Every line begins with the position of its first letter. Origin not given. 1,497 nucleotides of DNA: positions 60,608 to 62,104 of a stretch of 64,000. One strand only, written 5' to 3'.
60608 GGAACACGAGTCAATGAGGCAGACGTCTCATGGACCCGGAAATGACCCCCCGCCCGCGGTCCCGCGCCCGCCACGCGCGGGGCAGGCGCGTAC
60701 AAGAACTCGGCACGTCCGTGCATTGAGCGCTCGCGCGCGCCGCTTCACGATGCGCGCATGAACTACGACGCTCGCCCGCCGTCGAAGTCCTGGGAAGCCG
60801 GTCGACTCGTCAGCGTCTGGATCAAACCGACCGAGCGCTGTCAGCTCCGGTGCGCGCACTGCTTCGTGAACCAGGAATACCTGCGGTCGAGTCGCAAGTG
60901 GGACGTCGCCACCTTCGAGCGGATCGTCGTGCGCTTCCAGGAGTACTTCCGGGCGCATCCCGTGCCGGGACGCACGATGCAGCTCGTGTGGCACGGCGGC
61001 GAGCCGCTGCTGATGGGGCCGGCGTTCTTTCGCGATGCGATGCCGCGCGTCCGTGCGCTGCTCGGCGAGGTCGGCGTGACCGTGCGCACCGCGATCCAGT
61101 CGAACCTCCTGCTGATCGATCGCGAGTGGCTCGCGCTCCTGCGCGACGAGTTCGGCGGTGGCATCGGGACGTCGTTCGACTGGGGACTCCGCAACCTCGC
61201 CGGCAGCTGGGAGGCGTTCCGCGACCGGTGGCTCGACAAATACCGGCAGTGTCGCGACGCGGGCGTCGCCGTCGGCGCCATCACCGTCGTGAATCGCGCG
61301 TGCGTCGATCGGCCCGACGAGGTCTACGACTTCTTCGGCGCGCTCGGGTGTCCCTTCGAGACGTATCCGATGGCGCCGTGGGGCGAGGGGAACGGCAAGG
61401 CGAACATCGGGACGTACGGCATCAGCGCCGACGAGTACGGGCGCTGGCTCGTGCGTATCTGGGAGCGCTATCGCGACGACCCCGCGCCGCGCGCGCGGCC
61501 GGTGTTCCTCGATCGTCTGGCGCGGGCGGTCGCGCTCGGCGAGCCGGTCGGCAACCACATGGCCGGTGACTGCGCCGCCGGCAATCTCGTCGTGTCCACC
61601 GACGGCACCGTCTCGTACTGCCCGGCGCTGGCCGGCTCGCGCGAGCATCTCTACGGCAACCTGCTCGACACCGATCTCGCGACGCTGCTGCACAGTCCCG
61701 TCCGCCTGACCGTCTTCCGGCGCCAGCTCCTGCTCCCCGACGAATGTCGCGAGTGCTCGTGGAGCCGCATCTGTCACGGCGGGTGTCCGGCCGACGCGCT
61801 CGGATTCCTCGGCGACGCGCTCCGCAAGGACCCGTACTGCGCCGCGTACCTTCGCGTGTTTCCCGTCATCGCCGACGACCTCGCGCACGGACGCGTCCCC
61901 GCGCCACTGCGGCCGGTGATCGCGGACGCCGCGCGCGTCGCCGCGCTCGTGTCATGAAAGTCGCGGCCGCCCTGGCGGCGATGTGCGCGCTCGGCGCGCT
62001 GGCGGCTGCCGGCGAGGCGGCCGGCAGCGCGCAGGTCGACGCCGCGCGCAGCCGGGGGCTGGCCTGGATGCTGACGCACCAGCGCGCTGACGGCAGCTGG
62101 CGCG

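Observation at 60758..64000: Radical SAM/SPASM enzyme translationally coupled to a giant secreted QW-repeat/TSP3/SpvB-like protein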

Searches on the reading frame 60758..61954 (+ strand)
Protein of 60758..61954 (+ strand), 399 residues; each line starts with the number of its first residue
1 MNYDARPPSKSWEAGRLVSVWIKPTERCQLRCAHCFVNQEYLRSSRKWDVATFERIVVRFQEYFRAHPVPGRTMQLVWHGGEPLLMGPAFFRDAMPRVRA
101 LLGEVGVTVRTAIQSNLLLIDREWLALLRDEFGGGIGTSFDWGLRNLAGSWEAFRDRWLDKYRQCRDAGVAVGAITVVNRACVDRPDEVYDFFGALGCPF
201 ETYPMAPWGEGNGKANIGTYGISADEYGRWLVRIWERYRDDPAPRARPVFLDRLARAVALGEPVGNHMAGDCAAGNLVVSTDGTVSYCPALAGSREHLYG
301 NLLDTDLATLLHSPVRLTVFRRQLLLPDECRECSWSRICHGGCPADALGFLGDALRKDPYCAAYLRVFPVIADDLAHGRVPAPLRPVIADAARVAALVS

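Call 5: search_protein_families(library=pfam, proteins=[window:60758-61954:+], max_evalue=0.1)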
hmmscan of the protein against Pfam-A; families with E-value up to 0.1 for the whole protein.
window:60758-61954:+ (399 aa): 2 families
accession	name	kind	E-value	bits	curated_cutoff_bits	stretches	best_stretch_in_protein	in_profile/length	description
PF04055.27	Radical_SAM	-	2.6e-08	34.6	29.5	1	22-177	1-150/166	Radical SAM superfamily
PF13186.11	SPASM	-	1.2e-05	25.9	21.5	1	275-333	6-66/67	Iron-sulfur cluster-binding domain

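Call 6: search_protein_families(library=ncbifam, proteins=[window:60758-61954:+], max_evalue=0.1)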
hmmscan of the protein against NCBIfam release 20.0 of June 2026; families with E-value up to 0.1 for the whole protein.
window:60758-61954:+ (399 aa): 60 families (the best 25 are shown)
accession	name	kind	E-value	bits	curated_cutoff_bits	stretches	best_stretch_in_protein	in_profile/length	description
NF041298.1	rSAM_mat_DynA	equivalog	1.1e-50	172.7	450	1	22-375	5-353/356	dynobactin maturation radical SAM/SPASM protein DynA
TIGR03942.1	sulfatase_rSAM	equivalog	2.2e-37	129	349.45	1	20-375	2-357/363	anaerobic sulfatase maturase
TIGR04083.1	rSAM_pep_methan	hypoth_equivalog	1.8e-36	125.8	300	1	20-376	2-344/376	TIGR04083 family peptide-modifying radical SAM enzyme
NF038005.1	rSAM_mat_DarE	equivalog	3.5e-27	95.2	650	1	9-347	66-404/432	darobactin maturation radical SAM/SPASM protein DarE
NF041707.1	rSAM_YhhB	equivalog_domain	9.4e-26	90.6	445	1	19-345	3-335/369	cyclophane-forming radical SAM/SPASM peptide maturase YhhB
TIGR04163.1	rSAM_cobopep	equivalog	1.6e-25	89.7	375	1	19-367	65-411/428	peptide-modifying radical SAM enzyme CbpB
TIGR04269.1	SAM_SPASM_FxsB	subfamily_domain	1.8e-23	83.2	370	1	21-343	5-333/363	FxsB family cyclophane-forming radical SAM/SPASM peptide maturase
NF041300.1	rSAM_mat_DarW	exception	2.8e-23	82.4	650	1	16-348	39-371/415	radical SAM/SPASM peptide maturase DarW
NF041718.1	rSAM_phane_AMC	equivalog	5.9e-22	78.1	425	1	19-345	7-329/362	cyclophane-forming radical SAM peptide maturase AmcB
NF010308.0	PRK13745.1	equivalog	9.9e-20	70.8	484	1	19-347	14-356/412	anaerobic sulfatase-maturation protein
NF010321.0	PRK13758.1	equivalog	4.9e-18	65.4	441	1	18-368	4-355/370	anaerobic sulfatase-maturase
TIGR04261.1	rSAM_GlyRichRpt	subfamily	2.9e-17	62.7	310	1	22-343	1-327/363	cyclophane-forming radical SAM/SPASM peptide maturase GrrM/OscB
TIGR04496.1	rSAM_XyeB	equivalog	3.1e-14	52.5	450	2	20-129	6-116/385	cyclophane-forming radical SAM/SPASM peptide maturase XyeB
TIGR04085.1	rSAM_more_4Fe4S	domain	4.2e-13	49.5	27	1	272-361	1-93/93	SPASM domain-containing protein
TIGR04280.1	geopep_mat_rSAM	hypoth_equivalog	1.6e-12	47.2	400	2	15-123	81-183/428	geopeptide radical SAM maturase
TIGR03906.1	quino_hemo_SAM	equivalog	2.5e-08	33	453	1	269-356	342-427/467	quinohemoprotein amine dehydrogenase maturation protein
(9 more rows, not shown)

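Call 7: find_encoding_contigs(protein=window:60758-61954:+, flank=10000, max_places=6)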
Protein window:60758-61954:+ (399 aa): 4 contigs read that carry it; 4 places shown.
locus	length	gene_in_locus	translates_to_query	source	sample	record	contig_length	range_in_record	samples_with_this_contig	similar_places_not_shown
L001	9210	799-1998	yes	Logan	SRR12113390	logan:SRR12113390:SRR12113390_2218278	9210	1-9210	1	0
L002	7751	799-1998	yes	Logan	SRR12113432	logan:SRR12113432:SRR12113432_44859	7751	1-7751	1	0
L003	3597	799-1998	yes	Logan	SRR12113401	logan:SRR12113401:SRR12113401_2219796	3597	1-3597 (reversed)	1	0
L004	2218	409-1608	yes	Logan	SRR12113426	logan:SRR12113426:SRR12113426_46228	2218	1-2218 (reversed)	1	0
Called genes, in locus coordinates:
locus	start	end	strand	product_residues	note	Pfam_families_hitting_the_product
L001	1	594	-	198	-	?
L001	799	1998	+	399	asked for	PF04055:Radical_SAM, PF13186:SPASM (weak)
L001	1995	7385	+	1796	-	PF13243:SQHop_cyclase_C (faint), PF25023:TEN_YD-shell (weak), PF05593:RHS_repeat, PF25023:TEN_YD-shell, PF05593:RHS_repeat, PF25023:TEN_YD-shell (weak)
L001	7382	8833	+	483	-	-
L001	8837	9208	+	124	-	?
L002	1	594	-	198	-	?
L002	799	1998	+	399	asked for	PF04055:Radical_SAM, PF13186:SPASM (weak)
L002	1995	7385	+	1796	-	PF13243:SQHop_cyclase_C (faint), PF25023:TEN_YD-shell (weak), PF05593:RHS_repeat, PF25023:TEN_YD-shell, PF05593:RHS_repeat, PF25023:TEN_YD-shell (weak)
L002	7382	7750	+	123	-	?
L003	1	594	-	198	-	?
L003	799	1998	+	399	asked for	PF04055:Radical_SAM, PF13186:SPASM (weak)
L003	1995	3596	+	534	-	?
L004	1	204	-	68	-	?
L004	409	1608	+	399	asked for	PF04055:Radical_SAM, PF13186:SPASM (weak)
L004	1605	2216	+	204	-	?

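Call 10: find_homologous_proteins(query=window:60758-61954:+, max_evalue=1e-10)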
Query window:60758-61954:+ (399 aa): 53 proteins with E <= 1e-10 among 8000 candidates.
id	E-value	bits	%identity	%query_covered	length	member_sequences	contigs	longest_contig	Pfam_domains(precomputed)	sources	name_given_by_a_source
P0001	3.3e-259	878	92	100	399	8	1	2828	PF13186.12,PF04055.28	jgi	-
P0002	9.9e-219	744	78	98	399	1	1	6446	PF13186.12,PF04055.28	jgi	jgi:uncharacterized protein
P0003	1.4e-216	737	77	97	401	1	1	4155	PF13186.12,PF04055.28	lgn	-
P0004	1.3e-210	718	73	98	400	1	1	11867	PF04055.28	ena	-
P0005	3.1e-208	710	75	97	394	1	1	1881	PF04055.28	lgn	-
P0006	1.6e-207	707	73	98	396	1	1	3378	PF13186.12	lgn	-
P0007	1.0e-204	698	79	91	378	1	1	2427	PF04055.28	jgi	jgi:uncharacterized protein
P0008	7.5e-204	695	72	97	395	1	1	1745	PF04055.28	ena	-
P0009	2.0e-201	687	75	94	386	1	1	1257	PF04055.28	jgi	jgi:uncharacterized protein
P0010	3.6e-200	683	72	97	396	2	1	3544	PF13186.12,PF04055.28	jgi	jgi:radical SAM protein with 4Fe4S-binding SPASM domain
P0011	4.6e-198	676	73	94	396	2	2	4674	PF04055.28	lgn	-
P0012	9.1e-198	675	73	95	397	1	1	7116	PF13186.12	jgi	jgi:uncharacterized protein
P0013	4.9e-197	673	72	94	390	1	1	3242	PF04055.28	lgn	-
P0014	1.3e-196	671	71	97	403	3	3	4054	PF04055.28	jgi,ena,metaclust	metaclust:\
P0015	7.9e-196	669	73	95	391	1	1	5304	PF13186.12,PF04055.28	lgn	-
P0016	4.4e-191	653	73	94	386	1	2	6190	PF04055.28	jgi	jgi:uncharacterized protein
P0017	5.0e-189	647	69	94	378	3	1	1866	PF04055.28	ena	-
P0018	2.2e-188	644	72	94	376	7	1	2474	PF04055.28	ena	-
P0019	5.1e-184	630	71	93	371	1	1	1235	PF04055.28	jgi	jgi:uncharacterized protein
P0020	2.0e-170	585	65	93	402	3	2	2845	PF04055.28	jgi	jgi:radical SAM protein with 4Fe4S-binding SPASM domain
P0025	4.9e-32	129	28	88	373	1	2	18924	PF04055.28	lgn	-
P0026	1.0e-31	128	29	86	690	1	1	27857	PF04055.28,PF01075.24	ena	-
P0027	1.4e-26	111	28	88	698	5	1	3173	PF04055.28,PF01075.24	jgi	-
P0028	2.2e-25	107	32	77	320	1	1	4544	PF04055.28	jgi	jgi:uncharacterized protein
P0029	1.1e-23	102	26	87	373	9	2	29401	PF13186.12,PF04055.28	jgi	jgi:uncharacterized protein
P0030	2.0e-21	94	26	83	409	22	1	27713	PF13186.12,PF04055.28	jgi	jgi:uncharacterized protein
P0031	4.1e-19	87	25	96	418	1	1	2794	PF13186.12,PF04055.28,PF02810.22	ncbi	-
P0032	8.0e-19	86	30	81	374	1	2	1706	PF04055.28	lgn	-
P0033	2.1e-18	84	28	81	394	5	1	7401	PF04055.28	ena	-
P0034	2.9e-18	84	28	81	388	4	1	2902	PF04055.28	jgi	jgi:uncharacterized protein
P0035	6.8e-18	83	23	90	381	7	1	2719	PF13186.12,PF04055.28,PF13353.12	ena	-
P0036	7.2e-18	83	27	82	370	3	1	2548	PF04055.28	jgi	jgi:uncharacterized protein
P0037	2.0e-17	81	27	91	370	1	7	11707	PF04055.28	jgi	jgi:uncharacterized protein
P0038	2.3e-17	81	25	82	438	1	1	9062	PF13186.12,PF04055.28,PF02810.22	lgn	-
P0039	5.1e-17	80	29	83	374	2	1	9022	PF04055.28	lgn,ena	-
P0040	9.1e-17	79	26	80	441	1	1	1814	PF13186.12,PF04055.28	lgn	-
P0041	1.6e-16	78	23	97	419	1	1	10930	PF13186.12,PF04055.28,PF02810.22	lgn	-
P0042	2.7e-16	77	29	81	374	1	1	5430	PF04055.28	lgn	-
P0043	3.2e-16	77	23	94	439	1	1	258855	PF13186.12,PF04055.28,PF02810.22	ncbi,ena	-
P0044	3.3e-16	77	25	91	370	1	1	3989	PF04055.28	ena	-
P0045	2.4e-15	74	29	69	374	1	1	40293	PF04055.28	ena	-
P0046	4.6e-14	70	31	69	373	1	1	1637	PF04055.28,PF13353.12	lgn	-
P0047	2.7e-13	68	27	81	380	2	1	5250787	PF04055.28,PF13353.12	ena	-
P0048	3.5e-13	67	27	82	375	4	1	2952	PF04055.28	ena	-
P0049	2.0e-12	65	26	87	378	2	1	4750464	PF04055.28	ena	-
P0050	4.1e-12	64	25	90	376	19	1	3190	PF04055.28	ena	-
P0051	4.9e-12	63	28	74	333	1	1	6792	PF04055.28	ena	-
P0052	1.4e-11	62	27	84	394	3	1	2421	PF04055.28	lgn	-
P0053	3.4e-11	61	26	74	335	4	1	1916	PF04055.28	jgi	jgi:uncharacterized protein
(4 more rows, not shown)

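Call 12: find_encoding_contigs(protein=P0004, flank=10000, max_places=3)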
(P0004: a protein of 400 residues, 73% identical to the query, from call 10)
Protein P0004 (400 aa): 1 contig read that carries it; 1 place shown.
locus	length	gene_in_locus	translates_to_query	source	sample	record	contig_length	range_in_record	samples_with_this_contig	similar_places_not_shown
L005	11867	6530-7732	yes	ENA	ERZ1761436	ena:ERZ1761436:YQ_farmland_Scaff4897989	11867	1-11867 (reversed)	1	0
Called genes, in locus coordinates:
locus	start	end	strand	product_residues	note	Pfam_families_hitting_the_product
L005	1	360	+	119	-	?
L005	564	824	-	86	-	-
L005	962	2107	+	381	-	PF06250:YhcG_C, PF01939:NucS_C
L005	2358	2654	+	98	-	-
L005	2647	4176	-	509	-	-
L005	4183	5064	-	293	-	-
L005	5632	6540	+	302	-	-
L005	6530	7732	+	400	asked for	PF04055:Radical_SAM (faint)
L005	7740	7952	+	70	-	-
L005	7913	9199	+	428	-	PF02624:YcaO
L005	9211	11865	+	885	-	?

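Call 13: find_encoding_contigs(protein=P0012, flank=10000, max_places=3)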
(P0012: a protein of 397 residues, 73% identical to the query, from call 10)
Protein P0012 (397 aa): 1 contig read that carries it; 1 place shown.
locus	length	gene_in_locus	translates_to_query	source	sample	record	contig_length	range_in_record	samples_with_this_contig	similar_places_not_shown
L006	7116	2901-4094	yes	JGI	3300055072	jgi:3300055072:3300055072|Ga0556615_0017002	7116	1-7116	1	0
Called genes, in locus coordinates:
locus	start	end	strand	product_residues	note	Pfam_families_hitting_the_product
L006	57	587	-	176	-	PF00072:Response_reg (weak)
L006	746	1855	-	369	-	PF00072:Response_reg, PF00165:HTH_AraC (faint), PF12833:HTH_18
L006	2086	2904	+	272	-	-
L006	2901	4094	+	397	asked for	PF13186:SPASM (weak)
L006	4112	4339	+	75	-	-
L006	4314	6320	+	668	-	PF02624:YcaO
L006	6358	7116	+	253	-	?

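Call 14: find_encoding_contigs(protein=P0002, flank=10000, max_places=3)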
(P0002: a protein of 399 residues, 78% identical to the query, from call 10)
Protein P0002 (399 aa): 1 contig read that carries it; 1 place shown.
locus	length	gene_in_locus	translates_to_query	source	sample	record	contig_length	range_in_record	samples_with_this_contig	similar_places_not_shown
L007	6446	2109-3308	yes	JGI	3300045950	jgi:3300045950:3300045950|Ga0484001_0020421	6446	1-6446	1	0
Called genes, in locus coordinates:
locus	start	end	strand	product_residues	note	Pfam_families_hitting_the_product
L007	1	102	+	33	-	?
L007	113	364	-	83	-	-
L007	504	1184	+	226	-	PF00165:HTH_AraC (faint), PF12833:HTH_18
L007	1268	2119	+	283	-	-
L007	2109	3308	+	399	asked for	PF04055:Radical_SAM (weak), PF13186:SPASM (faint)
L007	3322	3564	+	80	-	-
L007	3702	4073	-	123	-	-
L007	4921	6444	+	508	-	?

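Call 18: find_related_loci(query=A1, collection=metagenome_contigs, flank=10000)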
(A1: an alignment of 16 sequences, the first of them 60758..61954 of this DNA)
Query A1 (399 aa) in metagenome_contigs; peptide patterns used: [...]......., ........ (x = any residue, [..] = any of these).
119 stretches matched a pattern; 9 encode a relative of the query (tblastn E <= 1e-3); 9 distinct loci.
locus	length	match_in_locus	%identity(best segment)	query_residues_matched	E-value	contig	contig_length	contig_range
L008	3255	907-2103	91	1-399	0e+0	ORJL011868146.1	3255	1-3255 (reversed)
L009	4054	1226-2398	71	10-398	0e+0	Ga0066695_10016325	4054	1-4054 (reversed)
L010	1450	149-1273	69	10-384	0e+0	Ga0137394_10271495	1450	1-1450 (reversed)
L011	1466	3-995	73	68-398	0e+0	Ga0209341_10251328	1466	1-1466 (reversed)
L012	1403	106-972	75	104-392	2e-156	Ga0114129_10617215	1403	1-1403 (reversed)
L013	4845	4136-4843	70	6-238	2e-113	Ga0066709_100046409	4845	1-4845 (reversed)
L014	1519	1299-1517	82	10-82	4e-40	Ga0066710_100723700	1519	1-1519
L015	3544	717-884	64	10-65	3e-22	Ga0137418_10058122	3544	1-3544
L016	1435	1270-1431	75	10-64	1e-22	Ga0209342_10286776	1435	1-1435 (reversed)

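Call 19: find_related_loci(query=A1, collection=genome_contigs, flank=10000)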
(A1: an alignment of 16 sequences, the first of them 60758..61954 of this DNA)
Query A1 (399 aa) in genome_contigs; peptide patterns used: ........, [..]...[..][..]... (x = any residue, [..] = any of these).
33 stretches matched a pattern, but none encodes a relative of the query by tblastn (E <= 1e-3).

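Call 22: find_encoding_contigs(protein=P0016, flank=10000, max_places=3)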
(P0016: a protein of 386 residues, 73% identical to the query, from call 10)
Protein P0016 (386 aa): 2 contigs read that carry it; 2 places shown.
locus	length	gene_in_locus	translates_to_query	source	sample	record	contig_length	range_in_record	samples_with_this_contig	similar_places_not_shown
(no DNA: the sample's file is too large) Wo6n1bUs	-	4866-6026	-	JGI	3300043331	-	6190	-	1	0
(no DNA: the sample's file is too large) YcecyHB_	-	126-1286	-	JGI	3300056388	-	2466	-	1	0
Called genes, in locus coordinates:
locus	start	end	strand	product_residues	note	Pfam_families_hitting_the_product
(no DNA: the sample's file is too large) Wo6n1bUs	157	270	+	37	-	-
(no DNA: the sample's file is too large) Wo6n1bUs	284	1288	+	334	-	PF01408:GFO_IDH_MocA, PF02894:GFO_IDH_MocA_C, PF22725:GFO_IDH_MocA_C3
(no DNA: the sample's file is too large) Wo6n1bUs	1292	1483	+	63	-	-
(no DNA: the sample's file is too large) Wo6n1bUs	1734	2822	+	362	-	-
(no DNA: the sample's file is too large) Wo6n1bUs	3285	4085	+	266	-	PF00165:HTH_AraC (weak), PF12833:HTH_18, PF00165:HTH_AraC (weak)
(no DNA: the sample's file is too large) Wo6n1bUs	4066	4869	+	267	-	-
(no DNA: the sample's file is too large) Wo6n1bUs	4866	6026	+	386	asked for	PF04055:Radical_SAM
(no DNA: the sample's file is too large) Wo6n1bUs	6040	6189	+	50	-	?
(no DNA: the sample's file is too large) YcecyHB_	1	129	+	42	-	?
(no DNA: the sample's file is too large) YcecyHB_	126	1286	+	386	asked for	PF04055:Radical_SAM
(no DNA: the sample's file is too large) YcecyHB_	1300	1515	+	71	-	-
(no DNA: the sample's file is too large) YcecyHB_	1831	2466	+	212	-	?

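Call 23: find_encoding_contigs(protein=P0015, flank=10000, max_places=3)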
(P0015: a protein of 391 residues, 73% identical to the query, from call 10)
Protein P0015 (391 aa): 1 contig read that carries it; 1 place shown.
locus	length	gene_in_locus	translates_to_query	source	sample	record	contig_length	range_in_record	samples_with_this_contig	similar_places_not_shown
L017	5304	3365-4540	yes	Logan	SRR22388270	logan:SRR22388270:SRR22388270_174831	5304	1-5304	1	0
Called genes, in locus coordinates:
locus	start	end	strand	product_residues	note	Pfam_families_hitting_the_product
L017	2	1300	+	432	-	?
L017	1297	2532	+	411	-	-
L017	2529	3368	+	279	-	-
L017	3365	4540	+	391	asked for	PF04055:Radical_SAM (weak), PF13186:SPASM (faint)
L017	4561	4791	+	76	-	-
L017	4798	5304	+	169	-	?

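Call 24: find_encoding_contigs(protein=P0011, flank=10000, max_places=3)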
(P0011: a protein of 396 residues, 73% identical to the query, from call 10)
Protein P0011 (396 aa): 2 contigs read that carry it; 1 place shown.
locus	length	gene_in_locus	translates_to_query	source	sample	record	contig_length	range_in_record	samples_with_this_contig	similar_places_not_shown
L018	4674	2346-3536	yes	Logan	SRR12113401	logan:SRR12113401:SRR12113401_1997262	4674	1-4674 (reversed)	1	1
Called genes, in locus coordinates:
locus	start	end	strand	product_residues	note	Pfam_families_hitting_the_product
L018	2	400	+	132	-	?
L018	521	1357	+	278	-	PF00072:Response_reg, PF00165:HTH_AraC (weak), PF12833:HTH_18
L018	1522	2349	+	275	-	-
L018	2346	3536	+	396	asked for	PF04055:Radical_SAM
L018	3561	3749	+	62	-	-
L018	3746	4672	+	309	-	?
